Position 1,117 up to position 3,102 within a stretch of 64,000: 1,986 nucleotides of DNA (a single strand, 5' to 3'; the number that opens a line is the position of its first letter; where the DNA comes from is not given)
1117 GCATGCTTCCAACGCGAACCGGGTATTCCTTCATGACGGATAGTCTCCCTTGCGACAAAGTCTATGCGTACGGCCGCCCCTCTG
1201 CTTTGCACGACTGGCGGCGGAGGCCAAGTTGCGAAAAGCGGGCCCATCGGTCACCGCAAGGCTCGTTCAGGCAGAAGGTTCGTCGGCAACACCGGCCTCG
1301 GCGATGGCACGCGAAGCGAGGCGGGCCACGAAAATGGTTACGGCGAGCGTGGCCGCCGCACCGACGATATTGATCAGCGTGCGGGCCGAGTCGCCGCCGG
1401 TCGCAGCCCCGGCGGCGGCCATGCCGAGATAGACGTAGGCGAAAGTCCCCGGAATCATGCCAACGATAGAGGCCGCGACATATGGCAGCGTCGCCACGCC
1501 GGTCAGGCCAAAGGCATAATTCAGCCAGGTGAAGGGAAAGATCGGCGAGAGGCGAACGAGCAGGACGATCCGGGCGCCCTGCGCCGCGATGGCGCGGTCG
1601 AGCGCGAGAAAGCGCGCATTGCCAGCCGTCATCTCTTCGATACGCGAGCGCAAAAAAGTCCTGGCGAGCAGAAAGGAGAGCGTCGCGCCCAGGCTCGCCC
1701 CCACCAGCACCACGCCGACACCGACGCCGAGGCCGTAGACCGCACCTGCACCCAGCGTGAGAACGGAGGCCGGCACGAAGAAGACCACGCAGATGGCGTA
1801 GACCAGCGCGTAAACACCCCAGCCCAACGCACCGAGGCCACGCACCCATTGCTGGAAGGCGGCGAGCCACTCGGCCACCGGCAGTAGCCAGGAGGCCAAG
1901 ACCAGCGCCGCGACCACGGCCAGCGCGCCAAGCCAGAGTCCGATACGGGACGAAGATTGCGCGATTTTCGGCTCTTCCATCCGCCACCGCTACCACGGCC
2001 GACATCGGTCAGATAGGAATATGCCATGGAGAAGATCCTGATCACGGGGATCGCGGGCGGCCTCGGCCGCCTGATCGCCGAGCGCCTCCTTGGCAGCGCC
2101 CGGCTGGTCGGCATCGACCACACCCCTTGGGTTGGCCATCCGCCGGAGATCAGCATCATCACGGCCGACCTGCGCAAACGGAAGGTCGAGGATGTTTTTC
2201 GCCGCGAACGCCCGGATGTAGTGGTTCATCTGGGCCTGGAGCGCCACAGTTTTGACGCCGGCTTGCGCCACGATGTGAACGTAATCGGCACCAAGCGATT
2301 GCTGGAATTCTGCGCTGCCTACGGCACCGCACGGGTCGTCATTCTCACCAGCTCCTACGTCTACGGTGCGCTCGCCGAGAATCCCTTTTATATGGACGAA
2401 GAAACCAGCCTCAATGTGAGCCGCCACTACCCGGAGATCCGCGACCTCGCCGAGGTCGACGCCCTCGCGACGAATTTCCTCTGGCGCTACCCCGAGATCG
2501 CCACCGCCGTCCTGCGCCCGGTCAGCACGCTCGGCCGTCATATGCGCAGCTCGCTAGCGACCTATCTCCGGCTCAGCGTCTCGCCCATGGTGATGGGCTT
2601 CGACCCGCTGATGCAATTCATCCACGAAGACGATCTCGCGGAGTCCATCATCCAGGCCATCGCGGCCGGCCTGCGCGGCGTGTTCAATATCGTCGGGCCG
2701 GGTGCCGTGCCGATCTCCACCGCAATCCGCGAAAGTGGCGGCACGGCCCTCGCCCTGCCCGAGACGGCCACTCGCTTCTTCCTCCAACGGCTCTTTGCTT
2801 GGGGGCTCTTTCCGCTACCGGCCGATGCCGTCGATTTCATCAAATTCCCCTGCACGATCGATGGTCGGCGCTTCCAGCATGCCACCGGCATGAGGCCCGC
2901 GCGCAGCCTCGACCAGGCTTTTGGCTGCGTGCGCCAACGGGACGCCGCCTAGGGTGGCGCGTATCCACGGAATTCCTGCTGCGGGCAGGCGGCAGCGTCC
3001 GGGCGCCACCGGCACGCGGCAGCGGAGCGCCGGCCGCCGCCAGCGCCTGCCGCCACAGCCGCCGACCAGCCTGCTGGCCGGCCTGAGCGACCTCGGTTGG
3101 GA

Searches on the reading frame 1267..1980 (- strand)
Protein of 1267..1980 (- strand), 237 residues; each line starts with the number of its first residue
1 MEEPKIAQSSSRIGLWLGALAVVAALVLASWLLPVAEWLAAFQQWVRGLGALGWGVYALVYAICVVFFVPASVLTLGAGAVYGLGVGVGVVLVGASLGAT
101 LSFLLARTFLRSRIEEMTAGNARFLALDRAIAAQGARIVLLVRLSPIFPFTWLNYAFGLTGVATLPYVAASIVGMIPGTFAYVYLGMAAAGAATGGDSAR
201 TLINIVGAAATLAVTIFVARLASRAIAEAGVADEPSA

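Call 68: search_protein_families(library=pfam, proteins=[window:1267-1980:-], max_evalue=0.001)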
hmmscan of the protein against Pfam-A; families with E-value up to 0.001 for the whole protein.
window:1267-1980:- (237 aa): 1 family
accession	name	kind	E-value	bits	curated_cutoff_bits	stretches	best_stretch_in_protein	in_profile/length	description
PF09335.16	VTT_dom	-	1.4e-23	84.1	33.9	1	69-187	1-122/123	VTT domain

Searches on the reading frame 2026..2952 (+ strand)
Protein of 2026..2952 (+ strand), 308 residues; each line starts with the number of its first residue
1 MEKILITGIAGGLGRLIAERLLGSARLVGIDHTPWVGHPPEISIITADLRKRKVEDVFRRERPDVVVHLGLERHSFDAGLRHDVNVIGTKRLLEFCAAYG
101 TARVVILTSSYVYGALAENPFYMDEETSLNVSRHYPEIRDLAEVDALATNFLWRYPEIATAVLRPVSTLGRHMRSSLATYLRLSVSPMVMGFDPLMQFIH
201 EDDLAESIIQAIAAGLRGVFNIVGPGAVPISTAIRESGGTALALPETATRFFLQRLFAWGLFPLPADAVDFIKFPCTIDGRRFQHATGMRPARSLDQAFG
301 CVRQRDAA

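Call 68: search_protein_families(library=pfam, proteins=[window:2026-2952:+], max_evalue=0.001)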
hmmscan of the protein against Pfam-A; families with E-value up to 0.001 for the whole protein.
window:2026-2952:+ (308 aa): 5 families
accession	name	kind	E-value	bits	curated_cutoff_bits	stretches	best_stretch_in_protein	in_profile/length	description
PF01370.27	Epimerase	-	1.3e-21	77.6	20.9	1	4-222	1-239/240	NAD dependent epimerase/dehydratase family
PF16363.11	GDP_Man_Dehyd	-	8.2e-12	45.7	27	1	5-130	1-148/332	GDP-mannose 4,6 dehydratase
PF04321.23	RmlD_sub_bind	-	4.4e-08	33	27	1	3-127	2-119/287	RmlD substrate binding domain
PF01073.25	3Beta_HSD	-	2.2e-07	30.6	22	1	6-183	2-196/280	3-beta hydroxysteroid dehydrogenase/isomerase family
PF07993.18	NAD_binding_4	-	0.00095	18.8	20.1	0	64-115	90-143/258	Male sterility protein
